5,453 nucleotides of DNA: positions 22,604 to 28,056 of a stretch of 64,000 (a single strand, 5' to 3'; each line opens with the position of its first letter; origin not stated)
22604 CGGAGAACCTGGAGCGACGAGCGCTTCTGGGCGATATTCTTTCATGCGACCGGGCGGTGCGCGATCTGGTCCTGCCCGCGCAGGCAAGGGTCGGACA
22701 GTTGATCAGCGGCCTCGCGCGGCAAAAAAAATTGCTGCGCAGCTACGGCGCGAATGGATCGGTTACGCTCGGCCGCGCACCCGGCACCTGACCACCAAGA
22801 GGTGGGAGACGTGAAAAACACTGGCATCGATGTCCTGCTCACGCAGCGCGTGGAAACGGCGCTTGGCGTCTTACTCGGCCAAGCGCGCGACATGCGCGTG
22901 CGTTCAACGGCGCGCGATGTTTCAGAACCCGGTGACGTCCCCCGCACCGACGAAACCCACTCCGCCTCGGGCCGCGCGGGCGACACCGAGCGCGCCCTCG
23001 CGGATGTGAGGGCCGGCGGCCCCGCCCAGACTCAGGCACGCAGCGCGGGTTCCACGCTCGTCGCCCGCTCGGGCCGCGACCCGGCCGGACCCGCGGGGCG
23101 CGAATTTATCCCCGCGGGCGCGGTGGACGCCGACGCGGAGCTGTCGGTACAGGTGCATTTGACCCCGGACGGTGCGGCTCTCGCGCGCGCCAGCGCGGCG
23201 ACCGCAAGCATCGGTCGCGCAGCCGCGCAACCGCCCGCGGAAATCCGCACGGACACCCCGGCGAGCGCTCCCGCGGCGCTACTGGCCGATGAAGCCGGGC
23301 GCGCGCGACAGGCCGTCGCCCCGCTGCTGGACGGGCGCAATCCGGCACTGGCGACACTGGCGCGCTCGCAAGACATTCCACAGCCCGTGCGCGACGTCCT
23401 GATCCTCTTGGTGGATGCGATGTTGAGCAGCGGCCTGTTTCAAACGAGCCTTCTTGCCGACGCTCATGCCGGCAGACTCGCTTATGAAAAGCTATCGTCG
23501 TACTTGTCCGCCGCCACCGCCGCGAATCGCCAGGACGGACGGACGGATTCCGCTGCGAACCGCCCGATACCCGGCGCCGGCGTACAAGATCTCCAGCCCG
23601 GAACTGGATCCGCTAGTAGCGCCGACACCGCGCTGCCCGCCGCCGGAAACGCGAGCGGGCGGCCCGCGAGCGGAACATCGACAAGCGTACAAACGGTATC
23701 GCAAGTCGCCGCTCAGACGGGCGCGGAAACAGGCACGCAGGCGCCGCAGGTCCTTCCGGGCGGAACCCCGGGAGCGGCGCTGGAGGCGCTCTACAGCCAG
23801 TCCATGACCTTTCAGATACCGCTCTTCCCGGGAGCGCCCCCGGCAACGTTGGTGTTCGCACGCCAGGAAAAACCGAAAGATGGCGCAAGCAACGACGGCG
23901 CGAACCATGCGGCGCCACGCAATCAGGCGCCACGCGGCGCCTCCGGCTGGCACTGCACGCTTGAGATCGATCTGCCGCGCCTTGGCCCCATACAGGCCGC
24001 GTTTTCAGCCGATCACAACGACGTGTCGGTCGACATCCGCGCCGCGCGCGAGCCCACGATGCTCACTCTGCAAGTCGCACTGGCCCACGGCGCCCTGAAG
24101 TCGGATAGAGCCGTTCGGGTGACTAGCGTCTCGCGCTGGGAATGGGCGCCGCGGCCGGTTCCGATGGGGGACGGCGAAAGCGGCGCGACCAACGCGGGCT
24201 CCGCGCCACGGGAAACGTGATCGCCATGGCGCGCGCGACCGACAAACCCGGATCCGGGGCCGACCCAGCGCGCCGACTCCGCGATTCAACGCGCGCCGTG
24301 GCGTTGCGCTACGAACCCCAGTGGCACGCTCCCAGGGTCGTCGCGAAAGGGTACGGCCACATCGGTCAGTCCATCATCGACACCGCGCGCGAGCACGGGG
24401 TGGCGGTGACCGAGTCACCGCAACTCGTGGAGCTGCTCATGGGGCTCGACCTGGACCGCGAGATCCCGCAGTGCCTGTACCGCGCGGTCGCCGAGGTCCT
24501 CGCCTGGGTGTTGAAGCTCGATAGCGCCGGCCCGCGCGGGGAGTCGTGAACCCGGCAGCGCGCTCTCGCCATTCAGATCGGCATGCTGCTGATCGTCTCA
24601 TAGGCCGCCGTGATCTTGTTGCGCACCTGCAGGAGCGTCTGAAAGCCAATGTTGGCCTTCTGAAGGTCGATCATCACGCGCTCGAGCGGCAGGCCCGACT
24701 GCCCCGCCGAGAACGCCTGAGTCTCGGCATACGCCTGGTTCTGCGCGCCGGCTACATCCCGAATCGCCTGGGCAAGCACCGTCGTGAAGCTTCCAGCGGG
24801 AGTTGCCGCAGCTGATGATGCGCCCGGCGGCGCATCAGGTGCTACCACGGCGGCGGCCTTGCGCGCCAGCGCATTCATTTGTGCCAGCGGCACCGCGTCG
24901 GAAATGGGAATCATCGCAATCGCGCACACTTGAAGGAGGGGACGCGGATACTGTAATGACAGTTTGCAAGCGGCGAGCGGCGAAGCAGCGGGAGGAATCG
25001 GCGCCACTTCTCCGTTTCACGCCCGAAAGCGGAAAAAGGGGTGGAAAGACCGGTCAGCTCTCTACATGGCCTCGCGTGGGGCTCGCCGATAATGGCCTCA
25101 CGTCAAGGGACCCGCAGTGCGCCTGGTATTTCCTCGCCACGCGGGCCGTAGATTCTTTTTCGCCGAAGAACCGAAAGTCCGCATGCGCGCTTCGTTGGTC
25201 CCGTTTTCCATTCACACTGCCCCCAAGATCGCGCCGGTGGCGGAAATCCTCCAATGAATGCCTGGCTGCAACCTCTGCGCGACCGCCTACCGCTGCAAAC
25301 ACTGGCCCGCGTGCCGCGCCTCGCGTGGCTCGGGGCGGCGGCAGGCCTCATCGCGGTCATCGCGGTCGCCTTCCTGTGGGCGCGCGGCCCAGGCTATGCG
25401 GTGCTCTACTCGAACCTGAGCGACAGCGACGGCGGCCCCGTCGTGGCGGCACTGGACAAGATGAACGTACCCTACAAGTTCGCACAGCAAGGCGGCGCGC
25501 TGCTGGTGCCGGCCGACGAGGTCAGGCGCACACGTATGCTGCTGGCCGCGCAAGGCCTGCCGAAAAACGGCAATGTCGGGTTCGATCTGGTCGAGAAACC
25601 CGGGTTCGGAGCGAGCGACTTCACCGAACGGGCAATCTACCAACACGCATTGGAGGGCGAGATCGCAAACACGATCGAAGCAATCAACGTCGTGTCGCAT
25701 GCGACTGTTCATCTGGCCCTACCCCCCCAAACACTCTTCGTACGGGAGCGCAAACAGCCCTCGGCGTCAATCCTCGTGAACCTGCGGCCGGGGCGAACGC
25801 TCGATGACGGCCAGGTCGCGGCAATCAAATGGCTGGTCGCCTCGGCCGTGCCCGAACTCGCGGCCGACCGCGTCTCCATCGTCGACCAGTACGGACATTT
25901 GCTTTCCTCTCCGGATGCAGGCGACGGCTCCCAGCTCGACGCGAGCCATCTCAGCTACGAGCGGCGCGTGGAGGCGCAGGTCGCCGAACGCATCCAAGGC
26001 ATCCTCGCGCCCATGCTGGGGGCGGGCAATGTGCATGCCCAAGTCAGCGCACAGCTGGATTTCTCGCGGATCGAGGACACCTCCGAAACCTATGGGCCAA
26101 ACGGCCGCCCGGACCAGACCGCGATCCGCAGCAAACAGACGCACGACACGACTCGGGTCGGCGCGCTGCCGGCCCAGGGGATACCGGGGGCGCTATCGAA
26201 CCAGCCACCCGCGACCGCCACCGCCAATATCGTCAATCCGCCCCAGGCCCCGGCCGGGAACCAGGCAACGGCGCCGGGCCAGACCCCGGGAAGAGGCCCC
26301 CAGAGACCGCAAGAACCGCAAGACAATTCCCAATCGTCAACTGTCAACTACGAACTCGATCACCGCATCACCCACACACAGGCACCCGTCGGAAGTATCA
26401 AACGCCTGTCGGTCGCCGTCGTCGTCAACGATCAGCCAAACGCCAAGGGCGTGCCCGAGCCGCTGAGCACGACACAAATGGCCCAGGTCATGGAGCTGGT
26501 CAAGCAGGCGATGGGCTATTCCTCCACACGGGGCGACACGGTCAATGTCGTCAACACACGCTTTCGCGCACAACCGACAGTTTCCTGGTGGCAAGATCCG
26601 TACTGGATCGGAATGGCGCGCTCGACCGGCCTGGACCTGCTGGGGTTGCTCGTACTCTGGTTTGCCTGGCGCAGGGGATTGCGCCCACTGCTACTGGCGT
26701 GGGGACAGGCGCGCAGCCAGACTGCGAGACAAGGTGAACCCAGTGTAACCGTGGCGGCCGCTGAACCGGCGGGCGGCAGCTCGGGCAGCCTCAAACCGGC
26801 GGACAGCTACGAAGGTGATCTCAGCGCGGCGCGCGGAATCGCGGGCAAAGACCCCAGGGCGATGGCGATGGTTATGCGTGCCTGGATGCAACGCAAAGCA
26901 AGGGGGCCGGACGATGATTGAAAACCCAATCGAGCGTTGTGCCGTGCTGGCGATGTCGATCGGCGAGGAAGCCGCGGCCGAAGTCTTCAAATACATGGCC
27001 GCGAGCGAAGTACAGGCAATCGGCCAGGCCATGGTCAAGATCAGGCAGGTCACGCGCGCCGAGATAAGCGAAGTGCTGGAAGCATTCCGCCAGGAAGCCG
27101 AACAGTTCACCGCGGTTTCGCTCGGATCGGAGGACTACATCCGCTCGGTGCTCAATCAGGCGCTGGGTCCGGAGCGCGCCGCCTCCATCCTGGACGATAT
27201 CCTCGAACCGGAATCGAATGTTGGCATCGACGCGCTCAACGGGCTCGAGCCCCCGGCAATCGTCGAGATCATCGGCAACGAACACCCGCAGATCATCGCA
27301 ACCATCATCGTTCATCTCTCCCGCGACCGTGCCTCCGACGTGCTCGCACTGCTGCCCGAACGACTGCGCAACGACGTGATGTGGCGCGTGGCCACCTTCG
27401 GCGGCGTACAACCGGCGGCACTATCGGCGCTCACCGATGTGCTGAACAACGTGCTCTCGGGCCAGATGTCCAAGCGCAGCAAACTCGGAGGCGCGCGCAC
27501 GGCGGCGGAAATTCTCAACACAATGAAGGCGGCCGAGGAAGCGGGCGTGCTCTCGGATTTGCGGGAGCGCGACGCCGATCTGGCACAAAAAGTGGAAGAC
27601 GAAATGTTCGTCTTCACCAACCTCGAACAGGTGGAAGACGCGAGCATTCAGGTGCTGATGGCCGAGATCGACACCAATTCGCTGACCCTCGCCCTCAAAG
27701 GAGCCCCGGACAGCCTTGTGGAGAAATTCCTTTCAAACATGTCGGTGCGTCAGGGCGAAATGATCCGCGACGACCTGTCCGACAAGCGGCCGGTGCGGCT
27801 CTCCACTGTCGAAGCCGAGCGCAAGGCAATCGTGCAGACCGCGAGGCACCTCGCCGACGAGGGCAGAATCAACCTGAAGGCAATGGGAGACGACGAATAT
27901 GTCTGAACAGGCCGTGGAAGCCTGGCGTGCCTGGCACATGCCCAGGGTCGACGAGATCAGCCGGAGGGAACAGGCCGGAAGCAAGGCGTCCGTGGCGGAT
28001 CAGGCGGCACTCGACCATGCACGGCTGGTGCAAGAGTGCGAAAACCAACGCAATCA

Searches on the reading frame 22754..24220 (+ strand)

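Call 26: search_protein_families(library=pfam, proteins=[window:22754-24220:+], max_evalue=0.0001)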
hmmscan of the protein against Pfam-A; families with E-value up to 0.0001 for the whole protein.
window:22754-24220:+ (488 aa): 1 family
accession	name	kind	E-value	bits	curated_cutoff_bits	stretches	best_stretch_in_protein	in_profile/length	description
PF02120.21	Flg_hook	-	9.2e-05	22.6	29.8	0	394-440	8-54/85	Flagellar hook-length control protein FliK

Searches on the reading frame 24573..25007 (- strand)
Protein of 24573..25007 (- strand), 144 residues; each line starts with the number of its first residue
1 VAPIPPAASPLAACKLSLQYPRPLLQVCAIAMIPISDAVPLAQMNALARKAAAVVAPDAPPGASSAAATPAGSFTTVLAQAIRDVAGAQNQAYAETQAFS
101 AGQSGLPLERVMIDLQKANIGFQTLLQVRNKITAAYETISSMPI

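Call 26: search_protein_families(library=pfam, proteins=[window:24573-25007:-], max_evalue=0.0001)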
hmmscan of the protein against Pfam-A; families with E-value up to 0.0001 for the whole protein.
window:24573-25007:- (144 aa): 1 family
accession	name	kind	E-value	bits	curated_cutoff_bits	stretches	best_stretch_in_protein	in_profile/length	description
PF02049.23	FliE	-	3.1e-23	82.2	22.4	1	63-144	9-89/89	Flagellar hook-basal body complex protein FliE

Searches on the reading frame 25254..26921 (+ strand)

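Call 26: search_protein_families(library=pfam, proteins=[window:25254-26921:+], max_evalue=0.0001)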
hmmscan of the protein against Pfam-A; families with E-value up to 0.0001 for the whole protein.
window:25254-26921:+ (555 aa): 2 families
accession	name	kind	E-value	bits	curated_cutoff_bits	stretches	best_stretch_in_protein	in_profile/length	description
PF01514.23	YscJ_FliF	-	1.6e-62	211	24.4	1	45-218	3-178/179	Secretory protein of YscJ/FliF family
PF08345.17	YscJ_FliF_C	-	1e-44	153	23.8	1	251-437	1-147/147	Flagellar M-ring protein C-terminal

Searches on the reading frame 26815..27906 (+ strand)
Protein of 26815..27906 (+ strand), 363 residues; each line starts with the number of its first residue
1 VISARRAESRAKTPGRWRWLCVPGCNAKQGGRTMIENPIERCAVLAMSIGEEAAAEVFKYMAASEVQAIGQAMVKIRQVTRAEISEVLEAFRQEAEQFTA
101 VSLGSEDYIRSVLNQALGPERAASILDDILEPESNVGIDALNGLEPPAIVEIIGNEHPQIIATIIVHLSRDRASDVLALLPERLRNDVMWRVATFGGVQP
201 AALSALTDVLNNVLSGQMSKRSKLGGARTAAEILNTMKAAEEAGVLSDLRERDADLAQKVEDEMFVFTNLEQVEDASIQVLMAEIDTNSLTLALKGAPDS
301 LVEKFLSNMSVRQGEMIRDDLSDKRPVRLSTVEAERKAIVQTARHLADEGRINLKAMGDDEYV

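Call 85: search_protein_families(library=pfam, proteins=[window:26815-27906:+], max_evalue=0.001)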
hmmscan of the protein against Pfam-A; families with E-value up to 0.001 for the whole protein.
window:26815-27906:+ (363 aa): 4 families
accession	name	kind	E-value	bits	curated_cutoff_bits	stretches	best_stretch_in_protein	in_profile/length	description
PF01706.21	FliG_C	-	2.4e-35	121.5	23.3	1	248-354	2-108/108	FliG C-terminal domain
PF14842.11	FliG_N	-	1.9e-32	112.4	25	1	39-134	5-100/104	FliG N-terminal domain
PF14841.11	FliG_M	-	1.4e-28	99.4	25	1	148-220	3-75/76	FliG middle domain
PF03448.22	MgtE_N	-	4.1e-09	37.3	25.9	0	137-190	30-83/102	MgtE intracellular N domain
